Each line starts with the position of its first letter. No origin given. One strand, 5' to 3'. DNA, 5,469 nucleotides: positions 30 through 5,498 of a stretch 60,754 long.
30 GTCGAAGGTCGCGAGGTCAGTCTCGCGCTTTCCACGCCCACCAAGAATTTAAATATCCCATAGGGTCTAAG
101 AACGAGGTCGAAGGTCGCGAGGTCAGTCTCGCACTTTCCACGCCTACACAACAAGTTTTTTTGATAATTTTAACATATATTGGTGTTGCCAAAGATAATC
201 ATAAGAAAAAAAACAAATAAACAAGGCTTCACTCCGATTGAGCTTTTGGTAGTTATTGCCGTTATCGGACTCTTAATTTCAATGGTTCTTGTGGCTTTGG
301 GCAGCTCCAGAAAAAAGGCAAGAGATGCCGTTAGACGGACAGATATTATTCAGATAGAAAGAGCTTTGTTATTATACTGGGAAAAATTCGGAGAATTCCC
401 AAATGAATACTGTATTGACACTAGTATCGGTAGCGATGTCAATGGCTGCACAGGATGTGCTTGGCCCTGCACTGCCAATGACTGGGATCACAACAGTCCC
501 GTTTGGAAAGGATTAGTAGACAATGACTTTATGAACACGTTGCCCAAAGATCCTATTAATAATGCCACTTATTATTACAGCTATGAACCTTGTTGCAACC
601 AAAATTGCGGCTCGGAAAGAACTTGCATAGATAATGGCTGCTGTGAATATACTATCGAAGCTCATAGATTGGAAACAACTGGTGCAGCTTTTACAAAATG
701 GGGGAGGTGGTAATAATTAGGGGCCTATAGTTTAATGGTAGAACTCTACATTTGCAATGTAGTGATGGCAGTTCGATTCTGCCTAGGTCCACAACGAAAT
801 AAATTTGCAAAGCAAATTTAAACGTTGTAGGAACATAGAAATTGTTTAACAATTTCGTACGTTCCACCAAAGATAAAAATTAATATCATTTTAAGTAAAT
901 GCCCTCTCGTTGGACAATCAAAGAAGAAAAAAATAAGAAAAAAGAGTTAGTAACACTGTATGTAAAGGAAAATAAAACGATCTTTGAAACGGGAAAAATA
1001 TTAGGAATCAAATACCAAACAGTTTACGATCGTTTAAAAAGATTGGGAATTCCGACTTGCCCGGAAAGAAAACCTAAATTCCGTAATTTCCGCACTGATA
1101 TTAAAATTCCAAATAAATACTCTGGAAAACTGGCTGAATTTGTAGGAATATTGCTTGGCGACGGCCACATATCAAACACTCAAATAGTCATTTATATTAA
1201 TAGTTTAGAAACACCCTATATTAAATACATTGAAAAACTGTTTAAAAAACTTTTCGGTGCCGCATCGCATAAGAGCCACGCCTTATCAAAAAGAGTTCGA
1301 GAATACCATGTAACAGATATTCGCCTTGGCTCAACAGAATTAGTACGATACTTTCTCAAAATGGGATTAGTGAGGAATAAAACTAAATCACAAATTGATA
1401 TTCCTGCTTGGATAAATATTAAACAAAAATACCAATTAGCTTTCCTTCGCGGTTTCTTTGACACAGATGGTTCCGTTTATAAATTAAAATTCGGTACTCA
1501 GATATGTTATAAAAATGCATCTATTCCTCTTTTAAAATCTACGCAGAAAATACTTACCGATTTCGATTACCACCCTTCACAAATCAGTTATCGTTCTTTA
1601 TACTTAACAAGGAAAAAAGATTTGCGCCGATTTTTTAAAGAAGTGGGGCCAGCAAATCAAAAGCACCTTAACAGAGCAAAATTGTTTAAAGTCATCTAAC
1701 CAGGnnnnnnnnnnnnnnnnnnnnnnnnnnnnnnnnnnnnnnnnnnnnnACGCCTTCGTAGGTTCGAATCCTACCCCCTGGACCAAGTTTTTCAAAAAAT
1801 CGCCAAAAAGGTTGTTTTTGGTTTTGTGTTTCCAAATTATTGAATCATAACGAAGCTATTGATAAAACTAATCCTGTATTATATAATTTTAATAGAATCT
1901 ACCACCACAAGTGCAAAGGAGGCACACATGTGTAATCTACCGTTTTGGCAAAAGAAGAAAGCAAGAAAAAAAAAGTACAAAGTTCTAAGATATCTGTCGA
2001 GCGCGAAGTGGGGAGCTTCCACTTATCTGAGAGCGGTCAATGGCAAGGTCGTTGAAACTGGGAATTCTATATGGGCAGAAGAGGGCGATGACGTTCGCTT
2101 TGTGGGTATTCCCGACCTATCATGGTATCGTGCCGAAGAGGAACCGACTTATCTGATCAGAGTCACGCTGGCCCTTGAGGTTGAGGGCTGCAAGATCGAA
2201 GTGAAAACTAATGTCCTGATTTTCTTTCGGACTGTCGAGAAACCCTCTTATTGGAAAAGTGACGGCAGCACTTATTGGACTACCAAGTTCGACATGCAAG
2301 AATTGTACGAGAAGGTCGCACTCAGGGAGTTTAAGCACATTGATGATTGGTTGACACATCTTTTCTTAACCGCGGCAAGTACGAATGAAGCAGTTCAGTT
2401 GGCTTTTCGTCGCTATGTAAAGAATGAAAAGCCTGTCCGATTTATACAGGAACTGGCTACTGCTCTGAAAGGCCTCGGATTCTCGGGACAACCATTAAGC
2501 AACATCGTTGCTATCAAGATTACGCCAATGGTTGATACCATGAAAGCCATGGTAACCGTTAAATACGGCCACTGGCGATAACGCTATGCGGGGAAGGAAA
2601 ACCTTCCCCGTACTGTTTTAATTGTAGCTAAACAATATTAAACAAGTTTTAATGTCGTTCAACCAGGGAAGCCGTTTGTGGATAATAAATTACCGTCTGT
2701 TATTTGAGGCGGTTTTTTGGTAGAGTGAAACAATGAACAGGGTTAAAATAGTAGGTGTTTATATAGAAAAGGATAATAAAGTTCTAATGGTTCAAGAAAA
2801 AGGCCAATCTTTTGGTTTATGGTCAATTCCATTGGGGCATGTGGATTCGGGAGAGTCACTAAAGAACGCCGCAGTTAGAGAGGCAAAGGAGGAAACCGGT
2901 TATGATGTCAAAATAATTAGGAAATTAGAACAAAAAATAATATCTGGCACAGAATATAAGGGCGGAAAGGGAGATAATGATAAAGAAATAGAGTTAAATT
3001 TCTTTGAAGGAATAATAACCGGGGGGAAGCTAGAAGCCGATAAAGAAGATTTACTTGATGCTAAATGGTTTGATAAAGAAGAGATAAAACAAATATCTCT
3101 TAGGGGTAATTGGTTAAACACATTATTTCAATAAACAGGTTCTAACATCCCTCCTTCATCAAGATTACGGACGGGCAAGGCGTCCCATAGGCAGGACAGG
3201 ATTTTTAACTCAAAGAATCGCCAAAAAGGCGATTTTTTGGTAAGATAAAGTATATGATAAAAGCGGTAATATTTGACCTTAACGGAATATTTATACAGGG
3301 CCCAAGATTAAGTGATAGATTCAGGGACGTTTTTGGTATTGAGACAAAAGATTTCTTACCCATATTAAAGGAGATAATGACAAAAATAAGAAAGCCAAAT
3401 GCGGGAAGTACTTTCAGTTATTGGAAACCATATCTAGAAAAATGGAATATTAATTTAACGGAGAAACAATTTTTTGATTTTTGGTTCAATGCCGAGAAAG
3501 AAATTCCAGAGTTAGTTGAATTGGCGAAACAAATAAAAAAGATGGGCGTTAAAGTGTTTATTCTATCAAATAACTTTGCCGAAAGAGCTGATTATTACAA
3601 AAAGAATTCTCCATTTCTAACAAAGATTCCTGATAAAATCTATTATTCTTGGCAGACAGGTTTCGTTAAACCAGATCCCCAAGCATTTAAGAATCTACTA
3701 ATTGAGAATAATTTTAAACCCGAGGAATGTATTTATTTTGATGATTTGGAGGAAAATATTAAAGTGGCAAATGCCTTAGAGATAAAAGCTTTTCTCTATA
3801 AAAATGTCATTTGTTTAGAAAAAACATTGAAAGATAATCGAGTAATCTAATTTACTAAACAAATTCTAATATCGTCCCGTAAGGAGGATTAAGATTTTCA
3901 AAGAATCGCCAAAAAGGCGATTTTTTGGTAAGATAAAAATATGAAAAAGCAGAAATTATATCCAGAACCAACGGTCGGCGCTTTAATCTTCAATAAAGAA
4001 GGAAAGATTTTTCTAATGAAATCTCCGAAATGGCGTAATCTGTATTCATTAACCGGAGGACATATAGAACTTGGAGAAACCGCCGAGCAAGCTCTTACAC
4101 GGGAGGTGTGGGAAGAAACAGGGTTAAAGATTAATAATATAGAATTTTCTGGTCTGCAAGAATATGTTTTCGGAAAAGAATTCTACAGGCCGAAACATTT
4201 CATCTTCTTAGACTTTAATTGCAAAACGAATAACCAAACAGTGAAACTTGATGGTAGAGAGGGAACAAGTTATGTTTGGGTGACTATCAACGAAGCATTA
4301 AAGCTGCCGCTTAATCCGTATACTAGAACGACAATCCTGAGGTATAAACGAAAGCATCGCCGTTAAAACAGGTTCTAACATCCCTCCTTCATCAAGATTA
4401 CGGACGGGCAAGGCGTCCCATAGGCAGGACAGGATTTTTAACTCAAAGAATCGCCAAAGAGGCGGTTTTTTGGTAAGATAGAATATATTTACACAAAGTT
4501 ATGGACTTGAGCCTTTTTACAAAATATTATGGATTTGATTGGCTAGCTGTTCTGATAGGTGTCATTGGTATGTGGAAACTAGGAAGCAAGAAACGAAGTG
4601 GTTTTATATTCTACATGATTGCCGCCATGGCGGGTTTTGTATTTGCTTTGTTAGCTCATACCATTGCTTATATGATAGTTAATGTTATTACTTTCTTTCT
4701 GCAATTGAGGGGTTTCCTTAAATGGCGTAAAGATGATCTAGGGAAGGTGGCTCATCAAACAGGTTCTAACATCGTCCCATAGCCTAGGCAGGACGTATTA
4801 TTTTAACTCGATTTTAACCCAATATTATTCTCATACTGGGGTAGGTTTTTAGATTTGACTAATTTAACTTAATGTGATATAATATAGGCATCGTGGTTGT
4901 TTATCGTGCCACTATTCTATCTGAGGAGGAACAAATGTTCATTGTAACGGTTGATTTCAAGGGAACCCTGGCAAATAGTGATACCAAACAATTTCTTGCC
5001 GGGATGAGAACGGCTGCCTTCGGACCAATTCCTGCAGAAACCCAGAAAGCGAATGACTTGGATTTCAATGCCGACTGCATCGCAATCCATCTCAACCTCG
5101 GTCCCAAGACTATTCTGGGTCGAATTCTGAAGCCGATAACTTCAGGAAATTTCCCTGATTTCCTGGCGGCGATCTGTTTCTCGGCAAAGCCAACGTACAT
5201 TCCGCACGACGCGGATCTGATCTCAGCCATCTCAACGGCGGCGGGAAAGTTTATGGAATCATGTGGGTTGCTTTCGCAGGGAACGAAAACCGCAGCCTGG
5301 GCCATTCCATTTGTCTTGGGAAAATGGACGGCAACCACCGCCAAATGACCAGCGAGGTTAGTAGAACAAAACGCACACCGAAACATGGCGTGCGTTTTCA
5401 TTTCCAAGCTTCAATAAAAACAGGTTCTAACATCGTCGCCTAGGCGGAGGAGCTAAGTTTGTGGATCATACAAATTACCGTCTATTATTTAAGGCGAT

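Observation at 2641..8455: Array of about 11 single-gene cassettes bounded by a conserved box: integron/CALIN-like but non-canonical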

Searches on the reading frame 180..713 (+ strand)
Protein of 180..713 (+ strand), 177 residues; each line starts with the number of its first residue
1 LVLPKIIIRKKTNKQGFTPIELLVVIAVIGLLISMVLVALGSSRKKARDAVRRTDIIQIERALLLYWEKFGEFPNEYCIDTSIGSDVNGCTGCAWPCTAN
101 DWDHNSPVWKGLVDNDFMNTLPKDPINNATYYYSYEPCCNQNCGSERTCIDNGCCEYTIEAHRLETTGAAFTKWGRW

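Call 37: search_protein_families(library=pfam, alignment_id=A2, max_evalue=0.00001)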
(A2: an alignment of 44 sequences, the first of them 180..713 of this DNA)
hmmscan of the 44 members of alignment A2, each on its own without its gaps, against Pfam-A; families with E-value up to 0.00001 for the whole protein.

A. member 1, window:180-713:+ (177 aa): 0 families

B. families by the number of members that match (of 44 scanned): 70 families (the first 25 are shown)
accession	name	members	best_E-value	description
PF00152.25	tRNA-synt_2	2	2.5e-89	tRNA synthetases class II (D, K and N)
PF08245.18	Mur_ligase_M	2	2.2e-34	Mur ligase middle domain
PF01336.31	tRNA_anti-codon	2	9.1e-14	OB-fold nucleic acid binding domain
PF00012.26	HSP70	1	2e-246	Hsp70 protein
PF00749.27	tRNA-synt_1c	1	2e-101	tRNA synthetases class I (E and Q), catalytic domain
PF06418.20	CTP_synth_N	1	1.4e-98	CTP synthase N-terminus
PF01098.24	FTSW_RODA_SPOVE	1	2.8e-86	Cell cycle protein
PF01041.23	DegT_DnrJ_EryC1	1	1.4e-61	DegT/DnrJ/EryC1/StrS aminotransferase family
PF00905.27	Transpeptidase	1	2.6e-59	Penicillin binding protein transpeptidase domain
PF00113.28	Enolase_C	1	3.3e-51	Enolase, C-terminal TIM barrel domain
PF00579.31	tRNA-synt_1b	1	3.8e-51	tRNA synthetases class I (W and Y)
PF01256.23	Carb_kinase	1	4.3e-47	NAD(P)H-hydrate dehydratase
PF04229.20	GrpB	1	2.8e-46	GrpB protein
PF03572.23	Peptidase_S41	1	4.8e-46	Peptidase family S41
PF00768.25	Peptidase_S11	1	5.7e-44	D-alanyl-D-alanine carboxypeptidase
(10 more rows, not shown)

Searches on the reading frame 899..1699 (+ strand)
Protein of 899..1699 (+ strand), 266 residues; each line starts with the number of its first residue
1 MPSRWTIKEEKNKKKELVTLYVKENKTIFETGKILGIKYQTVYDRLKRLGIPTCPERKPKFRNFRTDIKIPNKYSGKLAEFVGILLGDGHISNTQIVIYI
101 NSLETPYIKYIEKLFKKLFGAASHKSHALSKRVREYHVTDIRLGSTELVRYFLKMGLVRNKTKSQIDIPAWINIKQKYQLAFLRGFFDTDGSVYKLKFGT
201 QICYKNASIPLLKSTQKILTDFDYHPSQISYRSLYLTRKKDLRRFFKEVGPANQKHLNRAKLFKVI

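Call 71: find_encoding_contigs(protein=window:899-1699:+, flank=10000, max_places=10)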
Protein window:899-1699:+ (266 aa): 19 contigs read that carry it; 10 places shown.
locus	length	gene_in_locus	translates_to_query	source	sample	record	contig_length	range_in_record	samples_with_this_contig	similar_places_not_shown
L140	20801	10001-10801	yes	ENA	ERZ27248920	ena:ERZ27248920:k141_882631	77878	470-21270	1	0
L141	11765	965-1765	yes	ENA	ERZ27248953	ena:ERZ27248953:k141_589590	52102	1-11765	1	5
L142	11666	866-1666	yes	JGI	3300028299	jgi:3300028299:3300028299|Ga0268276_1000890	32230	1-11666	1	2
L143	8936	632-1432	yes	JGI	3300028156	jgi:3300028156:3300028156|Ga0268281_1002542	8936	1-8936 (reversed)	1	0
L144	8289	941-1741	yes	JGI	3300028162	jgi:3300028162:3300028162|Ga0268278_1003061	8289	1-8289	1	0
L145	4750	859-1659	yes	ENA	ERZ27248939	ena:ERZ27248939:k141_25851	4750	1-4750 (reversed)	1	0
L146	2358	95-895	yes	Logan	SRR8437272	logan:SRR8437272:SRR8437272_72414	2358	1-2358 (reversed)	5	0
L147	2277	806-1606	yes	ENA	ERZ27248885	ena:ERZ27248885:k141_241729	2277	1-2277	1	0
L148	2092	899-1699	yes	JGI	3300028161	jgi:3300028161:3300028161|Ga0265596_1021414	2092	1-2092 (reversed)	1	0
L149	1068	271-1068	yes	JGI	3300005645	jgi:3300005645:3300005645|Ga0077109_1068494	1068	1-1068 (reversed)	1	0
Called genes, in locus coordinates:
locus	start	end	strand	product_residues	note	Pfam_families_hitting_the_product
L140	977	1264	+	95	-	-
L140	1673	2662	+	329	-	PF09084:NMT1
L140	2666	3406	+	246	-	PF00005:ABC_tran, PF13304:AAA_21 (faint)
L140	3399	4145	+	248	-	PF00528:BPD_transp_1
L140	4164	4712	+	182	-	PF13238:AAA_18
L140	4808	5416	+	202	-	-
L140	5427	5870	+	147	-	PF00293:NUDIX, PF14815:NUDIX_4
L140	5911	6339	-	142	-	-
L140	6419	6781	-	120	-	-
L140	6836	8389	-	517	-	PF02366:PMT, PF16192:PMT_4TMC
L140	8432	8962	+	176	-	PF04073:tRNA_edit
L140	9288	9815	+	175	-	-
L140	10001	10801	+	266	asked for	PF14528:LAGLIDADG_3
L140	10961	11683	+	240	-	-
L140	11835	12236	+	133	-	PF00293:NUDIX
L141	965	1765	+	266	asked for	PF14528:LAGLIDADG_3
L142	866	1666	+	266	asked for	PF14528:LAGLIDADG_3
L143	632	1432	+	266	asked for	PF14528:LAGLIDADG_3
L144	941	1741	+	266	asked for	PF14528:LAGLIDADG_3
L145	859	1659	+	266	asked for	PF14528:LAGLIDADG_3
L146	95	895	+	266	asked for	PF14528:LAGLIDADG_3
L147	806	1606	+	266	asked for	PF14528:LAGLIDADG_3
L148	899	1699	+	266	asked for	PF14528:LAGLIDADG_3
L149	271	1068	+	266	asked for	PF14528:LAGLIDADG_3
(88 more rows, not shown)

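Call 73: search_protein_families(library=ncbifam, proteins=[window:899-1699:+], max_evalue=0.001)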
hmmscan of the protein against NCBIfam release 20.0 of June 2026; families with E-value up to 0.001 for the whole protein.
window:899-1699:+ (266 aa): 5 families
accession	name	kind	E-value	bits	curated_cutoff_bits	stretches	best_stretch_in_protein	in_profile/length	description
NF003157.0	PRK04132.1-2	equivalog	1e-09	36.9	1103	1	73-198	167-285/864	replication factor C small subunit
NF011287.0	PRK14698.1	equivalog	4.8e-09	34.8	1238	1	66-195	381-502/1017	V-type ATP synthase subunit A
NF038162.1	RtcB_rel_intein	exception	3.1e-07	28.8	1150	1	71-205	233-380/961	intein-containing RtcB family protein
NF003159.0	PRK04132.1-4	equivalog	1.4e-05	23.4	999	1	77-261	179-342/852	replication factor C small subunit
NF011418.0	PRK14845.1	equivalog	0.00031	18.6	756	1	131-256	184-304/1049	translation initiation factor IF-2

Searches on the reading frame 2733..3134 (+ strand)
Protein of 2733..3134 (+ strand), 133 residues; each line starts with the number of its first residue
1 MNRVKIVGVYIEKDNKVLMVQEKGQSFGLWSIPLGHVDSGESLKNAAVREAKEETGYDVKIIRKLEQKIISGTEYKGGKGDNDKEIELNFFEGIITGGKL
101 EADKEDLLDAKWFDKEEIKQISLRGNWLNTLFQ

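Call 11: search_protein_families(library=pfam, proteins=[window:2733-3134:+], max_evalue=0.01)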
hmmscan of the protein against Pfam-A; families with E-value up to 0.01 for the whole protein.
window:2733-3134:+ (133 aa): 2 families
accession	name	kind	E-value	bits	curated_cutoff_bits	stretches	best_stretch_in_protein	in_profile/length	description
PF00293.34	NUDIX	-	6.6e-20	71.9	21.1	1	6-119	5-119/134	NUDIX domain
PF14815.12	NUDIX_4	-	8.8e-05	22.7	35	1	7-64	2-58/113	NUDIX domain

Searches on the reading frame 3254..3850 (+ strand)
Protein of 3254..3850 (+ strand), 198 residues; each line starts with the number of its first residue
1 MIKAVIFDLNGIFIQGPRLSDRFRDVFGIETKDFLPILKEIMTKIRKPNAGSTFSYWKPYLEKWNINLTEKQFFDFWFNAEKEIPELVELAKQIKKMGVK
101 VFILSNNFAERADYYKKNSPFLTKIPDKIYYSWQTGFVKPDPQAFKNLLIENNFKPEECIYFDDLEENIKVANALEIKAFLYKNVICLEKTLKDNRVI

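Call 11: search_protein_families(library=pfam, proteins=[window:3254-3850:+], max_evalue=0.01)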
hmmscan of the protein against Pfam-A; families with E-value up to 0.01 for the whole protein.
window:3254-3850:+ (198 aa): 3 families
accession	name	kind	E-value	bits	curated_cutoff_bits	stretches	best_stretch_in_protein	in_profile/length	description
PF00702.32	Hydrolase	-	5e-14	53.6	26.4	1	71-174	86-189/191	haloacid dehalogenase-like hydrolase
PF13419.12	HAD_2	-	6.2e-12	46.4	23.8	1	39-180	34-176/178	Haloacid dehalogenase-like hydrolase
PF13344.12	Hydrolase_6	-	0.005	17.3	27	0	79-115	11-47/101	Haloacid dehalogenase-like hydrolase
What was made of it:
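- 3254..3850 (+): Cassette 3 ORF, HAD hydrolase. Call 11.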

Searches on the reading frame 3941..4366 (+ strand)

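Call 11: search_protein_families(library=pfam, proteins=[window:3941-4366:+], max_evalue=0.01)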
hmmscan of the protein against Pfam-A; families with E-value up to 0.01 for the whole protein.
window:3941-4366:+ (141 aa): 2 families
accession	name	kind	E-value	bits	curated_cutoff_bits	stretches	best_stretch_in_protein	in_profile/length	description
PF00293.34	NUDIX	-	2.2e-22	79.9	21.1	1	9-130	3-129/134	NUDIX domain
PF14815.12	NUDIX_4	-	4.9e-07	30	35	1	14-129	3-108/113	NUDIX domain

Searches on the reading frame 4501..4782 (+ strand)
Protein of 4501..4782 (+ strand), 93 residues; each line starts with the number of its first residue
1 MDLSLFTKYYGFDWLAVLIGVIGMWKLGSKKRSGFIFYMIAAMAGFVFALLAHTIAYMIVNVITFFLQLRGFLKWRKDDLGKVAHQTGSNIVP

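Call 11: search_protein_families(library=pfam, proteins=[window:4501-4782:+], max_evalue=0.01)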
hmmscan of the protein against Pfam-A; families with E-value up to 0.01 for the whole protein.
window:4501-4782:+ (93 aa): 1 family
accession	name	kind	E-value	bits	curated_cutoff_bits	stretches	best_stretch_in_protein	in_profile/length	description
PF04973.17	NMN_transporter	-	3.5e-07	30.8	27.3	1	12-85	3-75/175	Nicotinamide mononucleotide transporter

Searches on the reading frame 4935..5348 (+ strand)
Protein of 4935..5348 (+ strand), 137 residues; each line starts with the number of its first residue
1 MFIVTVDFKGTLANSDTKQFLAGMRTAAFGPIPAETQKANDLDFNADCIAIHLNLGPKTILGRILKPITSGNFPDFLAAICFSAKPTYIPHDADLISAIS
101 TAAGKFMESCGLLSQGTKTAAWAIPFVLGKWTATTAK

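Call 11: search_protein_families(library=pfam, proteins=[window:4935-5348:+], max_evalue=0.01)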
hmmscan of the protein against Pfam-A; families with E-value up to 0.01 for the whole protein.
window:4935-5348:+ (137 aa): 0 families

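Call 73: search_protein_families(library=ncbifam, proteins=[window:4935-5348:+], max_evalue=0.001)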
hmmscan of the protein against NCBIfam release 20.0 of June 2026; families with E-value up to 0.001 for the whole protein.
window:4935-5348:+ (137 aa): 0 families
